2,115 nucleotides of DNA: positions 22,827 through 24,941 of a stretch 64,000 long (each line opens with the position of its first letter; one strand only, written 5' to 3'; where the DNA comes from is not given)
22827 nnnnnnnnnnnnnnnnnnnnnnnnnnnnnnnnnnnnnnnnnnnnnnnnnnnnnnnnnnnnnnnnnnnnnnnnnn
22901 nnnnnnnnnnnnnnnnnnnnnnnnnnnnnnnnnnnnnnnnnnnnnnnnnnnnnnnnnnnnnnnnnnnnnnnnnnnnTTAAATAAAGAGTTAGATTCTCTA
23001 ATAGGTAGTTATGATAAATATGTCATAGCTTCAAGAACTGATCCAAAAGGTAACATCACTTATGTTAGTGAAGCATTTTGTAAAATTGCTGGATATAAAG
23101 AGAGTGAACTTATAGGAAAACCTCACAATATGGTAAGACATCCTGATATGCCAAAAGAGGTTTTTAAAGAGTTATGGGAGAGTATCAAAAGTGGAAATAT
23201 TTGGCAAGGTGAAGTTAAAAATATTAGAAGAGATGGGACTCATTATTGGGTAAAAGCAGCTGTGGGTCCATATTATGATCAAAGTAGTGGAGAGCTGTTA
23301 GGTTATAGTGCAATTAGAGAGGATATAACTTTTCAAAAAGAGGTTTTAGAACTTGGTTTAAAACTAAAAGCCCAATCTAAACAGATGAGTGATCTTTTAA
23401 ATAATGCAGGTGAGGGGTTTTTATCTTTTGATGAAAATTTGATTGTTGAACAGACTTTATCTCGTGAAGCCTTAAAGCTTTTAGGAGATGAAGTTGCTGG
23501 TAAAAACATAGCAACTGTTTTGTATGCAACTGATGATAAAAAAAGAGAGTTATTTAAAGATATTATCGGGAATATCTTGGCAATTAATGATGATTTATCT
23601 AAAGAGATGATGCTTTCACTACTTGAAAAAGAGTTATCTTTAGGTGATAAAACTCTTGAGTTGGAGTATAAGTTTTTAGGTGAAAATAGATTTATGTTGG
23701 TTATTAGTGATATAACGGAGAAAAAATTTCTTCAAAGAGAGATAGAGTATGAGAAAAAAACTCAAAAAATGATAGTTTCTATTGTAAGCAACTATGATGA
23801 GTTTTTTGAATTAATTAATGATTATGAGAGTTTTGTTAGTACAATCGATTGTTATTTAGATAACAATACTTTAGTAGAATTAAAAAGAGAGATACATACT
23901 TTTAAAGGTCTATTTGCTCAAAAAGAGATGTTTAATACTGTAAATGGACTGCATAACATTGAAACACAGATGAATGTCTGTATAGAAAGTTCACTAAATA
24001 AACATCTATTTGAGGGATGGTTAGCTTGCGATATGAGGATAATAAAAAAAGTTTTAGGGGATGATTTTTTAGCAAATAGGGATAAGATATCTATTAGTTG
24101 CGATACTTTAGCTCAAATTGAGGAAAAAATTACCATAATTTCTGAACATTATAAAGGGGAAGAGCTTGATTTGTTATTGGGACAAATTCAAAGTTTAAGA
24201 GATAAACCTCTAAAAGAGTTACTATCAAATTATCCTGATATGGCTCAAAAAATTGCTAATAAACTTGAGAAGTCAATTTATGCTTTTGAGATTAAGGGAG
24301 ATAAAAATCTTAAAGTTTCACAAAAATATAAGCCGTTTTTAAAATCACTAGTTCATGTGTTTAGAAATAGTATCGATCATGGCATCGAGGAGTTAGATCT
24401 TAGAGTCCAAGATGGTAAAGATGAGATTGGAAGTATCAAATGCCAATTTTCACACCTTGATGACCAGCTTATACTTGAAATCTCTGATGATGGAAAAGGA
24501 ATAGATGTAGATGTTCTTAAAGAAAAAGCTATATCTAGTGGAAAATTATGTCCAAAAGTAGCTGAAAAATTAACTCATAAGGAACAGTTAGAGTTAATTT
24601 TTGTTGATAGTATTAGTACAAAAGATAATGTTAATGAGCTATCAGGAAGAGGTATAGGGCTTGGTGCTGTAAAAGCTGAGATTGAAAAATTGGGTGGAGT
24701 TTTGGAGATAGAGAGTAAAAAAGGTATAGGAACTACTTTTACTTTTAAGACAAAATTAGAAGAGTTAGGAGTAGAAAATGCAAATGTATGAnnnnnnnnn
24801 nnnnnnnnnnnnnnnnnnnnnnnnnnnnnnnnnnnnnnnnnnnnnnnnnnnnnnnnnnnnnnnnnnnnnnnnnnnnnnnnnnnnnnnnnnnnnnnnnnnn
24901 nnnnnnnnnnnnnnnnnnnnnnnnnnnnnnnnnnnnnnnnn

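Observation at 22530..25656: Receptor-independent CheA: REC-PAS-PAS-HPt-P3/P4 kinase with no CheW-like P5 domain, in an operon with CheX and CheY behind a perfect sigma28 promoter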

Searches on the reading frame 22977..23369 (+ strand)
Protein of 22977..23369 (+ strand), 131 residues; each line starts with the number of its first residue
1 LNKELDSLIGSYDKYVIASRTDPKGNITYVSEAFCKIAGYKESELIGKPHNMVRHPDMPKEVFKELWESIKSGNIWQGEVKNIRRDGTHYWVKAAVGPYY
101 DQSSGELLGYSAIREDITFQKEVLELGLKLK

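Call 23: search_solved_structures(query=window:22977-23369:+, max_evalue=0.001, show_alignments=3)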
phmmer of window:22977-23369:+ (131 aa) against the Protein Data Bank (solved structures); distinct sequences matched with E-value up to 0.001: 87 (the best 60 are shown).
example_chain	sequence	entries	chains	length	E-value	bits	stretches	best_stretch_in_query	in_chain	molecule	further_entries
3ewk_A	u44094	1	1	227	1.9e-35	125.1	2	18-123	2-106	Sensor protein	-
8dik_A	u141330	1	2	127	4e-29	104.6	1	14-119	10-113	Aerotaxis receptor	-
31cj_A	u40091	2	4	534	6.4e-26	94.3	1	14-119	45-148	Aerotaxis receptor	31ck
2gj3_A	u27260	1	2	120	1.8e-12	50.8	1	17-116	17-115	Nitrogen fixation regulatory protein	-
2z6d_A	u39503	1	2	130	1.3e-11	48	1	4-109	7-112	Phototropin-2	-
9qq6_A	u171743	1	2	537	2e-11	47.4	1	17-118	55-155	histidine kinase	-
2z6c_A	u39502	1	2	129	9e-11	45.3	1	7-117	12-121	Phototropin-1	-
7yx0_A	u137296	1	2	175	1.2e-09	41.6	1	10-122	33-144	Putative regulatory protein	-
7r5n_A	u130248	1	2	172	2.8e-09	40.4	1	10-124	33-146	Sensory box protein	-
6yxc_A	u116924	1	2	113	2.9e-09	40.4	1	26-119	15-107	Multi-sensor hybrid histidine kinase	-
3lyx_A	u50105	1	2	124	3.5e-09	40.1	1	21-121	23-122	Sensory box/GGDEF domain protein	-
8pm1_A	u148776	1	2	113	5.6e-09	39.4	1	26-119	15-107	histidine kinase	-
6y7r_A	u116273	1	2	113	5.7e-09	39.4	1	21-119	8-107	Multi-sensor hybrid histidine kinase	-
6yx4_A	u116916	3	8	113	7.6e-09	39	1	26-119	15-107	Multi-sensor hybrid histidine kinase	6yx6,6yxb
7ab7_A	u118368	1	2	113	8.7e-09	38.8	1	26-119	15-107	Multi-sensor hybrid histidine kinase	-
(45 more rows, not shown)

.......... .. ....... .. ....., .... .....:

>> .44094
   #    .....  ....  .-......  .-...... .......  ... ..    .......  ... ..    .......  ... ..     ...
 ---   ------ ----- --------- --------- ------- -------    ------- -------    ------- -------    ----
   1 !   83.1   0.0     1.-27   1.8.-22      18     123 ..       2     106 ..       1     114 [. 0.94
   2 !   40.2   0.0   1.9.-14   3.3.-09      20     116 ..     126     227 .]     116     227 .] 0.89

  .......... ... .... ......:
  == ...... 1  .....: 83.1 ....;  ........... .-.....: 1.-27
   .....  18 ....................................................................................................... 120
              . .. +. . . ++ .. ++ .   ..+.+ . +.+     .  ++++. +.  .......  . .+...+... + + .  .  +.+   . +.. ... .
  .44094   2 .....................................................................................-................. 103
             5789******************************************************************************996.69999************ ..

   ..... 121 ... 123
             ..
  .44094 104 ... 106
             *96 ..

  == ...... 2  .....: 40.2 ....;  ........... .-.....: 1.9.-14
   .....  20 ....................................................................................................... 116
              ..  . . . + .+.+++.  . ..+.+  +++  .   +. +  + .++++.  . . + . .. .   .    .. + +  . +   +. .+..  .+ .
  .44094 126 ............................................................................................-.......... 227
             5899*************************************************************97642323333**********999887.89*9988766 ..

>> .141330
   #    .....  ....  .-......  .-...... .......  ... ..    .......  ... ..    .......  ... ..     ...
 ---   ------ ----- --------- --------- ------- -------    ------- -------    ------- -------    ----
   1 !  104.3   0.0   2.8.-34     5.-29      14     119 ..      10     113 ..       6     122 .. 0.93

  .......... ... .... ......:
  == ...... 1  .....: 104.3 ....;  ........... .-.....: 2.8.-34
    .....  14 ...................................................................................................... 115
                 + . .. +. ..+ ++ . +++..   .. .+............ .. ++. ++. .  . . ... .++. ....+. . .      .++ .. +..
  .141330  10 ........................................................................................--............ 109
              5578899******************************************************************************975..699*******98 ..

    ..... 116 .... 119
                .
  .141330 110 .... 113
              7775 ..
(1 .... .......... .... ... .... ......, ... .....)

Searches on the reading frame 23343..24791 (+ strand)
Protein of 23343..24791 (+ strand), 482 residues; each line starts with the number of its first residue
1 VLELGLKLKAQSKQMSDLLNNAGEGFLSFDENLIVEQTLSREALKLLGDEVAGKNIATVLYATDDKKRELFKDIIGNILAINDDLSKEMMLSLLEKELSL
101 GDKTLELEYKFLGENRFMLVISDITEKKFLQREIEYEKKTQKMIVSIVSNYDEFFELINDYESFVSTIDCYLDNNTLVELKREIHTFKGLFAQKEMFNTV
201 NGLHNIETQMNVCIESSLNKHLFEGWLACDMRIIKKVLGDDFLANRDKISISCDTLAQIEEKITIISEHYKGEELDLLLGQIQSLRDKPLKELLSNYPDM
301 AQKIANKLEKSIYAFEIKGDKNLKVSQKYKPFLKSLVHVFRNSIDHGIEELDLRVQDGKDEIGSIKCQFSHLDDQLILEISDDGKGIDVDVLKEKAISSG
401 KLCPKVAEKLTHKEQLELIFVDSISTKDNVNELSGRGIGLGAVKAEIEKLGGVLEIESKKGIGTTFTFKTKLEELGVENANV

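Call 6: search_solved_structures(query=window:23343-24791:+, max_evalue=1, show_alignments=3)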
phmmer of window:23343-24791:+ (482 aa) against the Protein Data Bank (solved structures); distinct sequences matched with E-value up to 1: 25.
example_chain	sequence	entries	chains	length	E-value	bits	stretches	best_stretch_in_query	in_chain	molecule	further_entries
4xiv_A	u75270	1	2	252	2.8e-31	112.3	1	271-470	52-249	Chemotaxis protein CheA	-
1i5d_A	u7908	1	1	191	4.3e-31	111.7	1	284-470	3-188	CHEMOTAXIS PROTEIN CHEA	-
3ja6_C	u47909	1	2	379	9.6e-31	110.5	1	272-472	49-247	Chemotaxis protein CheA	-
6mi6_A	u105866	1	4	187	1.1e-30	110.4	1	287-470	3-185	Chemotaxis protein CheA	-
1b3q_A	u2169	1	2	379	1.1e-30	110.3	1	272-471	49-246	PROTEIN (CHEMOTAXIS PROTEIN CHEA)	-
1i58_A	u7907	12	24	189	1.4e-30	110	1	289-470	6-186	CHEMOTAXIS PROTEIN CHEA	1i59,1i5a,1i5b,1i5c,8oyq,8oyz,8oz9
2ch4_A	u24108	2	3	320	3.9e-30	108.5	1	289-472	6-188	CHEMOTAXIS PROTEIN CHEA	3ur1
8c5v_A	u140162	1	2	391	1.7e-29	106.4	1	280-468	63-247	Chemotaxis protein CheA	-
6s1k_A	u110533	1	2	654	4.7e-29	105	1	280-468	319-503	Chemotaxis protein CheA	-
4jpb_A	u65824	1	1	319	6.8e-28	101.1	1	289-472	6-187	Chemotaxis protein CheA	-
9jfj_A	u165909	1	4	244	0.02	17.2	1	414-468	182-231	Sensor histidine kinase ZraS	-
7vlj_A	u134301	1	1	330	0.089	15.1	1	127-319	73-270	Serine protease inhibitor, putative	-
4q20_A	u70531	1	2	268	0.11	14.8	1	433-468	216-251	Sensor protein DivL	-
3sl2_A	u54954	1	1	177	0.15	14.3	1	427-472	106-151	Sensor histidine kinase yycG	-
9p6i_A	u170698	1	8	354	0.21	13.8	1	342-474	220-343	histidine kinase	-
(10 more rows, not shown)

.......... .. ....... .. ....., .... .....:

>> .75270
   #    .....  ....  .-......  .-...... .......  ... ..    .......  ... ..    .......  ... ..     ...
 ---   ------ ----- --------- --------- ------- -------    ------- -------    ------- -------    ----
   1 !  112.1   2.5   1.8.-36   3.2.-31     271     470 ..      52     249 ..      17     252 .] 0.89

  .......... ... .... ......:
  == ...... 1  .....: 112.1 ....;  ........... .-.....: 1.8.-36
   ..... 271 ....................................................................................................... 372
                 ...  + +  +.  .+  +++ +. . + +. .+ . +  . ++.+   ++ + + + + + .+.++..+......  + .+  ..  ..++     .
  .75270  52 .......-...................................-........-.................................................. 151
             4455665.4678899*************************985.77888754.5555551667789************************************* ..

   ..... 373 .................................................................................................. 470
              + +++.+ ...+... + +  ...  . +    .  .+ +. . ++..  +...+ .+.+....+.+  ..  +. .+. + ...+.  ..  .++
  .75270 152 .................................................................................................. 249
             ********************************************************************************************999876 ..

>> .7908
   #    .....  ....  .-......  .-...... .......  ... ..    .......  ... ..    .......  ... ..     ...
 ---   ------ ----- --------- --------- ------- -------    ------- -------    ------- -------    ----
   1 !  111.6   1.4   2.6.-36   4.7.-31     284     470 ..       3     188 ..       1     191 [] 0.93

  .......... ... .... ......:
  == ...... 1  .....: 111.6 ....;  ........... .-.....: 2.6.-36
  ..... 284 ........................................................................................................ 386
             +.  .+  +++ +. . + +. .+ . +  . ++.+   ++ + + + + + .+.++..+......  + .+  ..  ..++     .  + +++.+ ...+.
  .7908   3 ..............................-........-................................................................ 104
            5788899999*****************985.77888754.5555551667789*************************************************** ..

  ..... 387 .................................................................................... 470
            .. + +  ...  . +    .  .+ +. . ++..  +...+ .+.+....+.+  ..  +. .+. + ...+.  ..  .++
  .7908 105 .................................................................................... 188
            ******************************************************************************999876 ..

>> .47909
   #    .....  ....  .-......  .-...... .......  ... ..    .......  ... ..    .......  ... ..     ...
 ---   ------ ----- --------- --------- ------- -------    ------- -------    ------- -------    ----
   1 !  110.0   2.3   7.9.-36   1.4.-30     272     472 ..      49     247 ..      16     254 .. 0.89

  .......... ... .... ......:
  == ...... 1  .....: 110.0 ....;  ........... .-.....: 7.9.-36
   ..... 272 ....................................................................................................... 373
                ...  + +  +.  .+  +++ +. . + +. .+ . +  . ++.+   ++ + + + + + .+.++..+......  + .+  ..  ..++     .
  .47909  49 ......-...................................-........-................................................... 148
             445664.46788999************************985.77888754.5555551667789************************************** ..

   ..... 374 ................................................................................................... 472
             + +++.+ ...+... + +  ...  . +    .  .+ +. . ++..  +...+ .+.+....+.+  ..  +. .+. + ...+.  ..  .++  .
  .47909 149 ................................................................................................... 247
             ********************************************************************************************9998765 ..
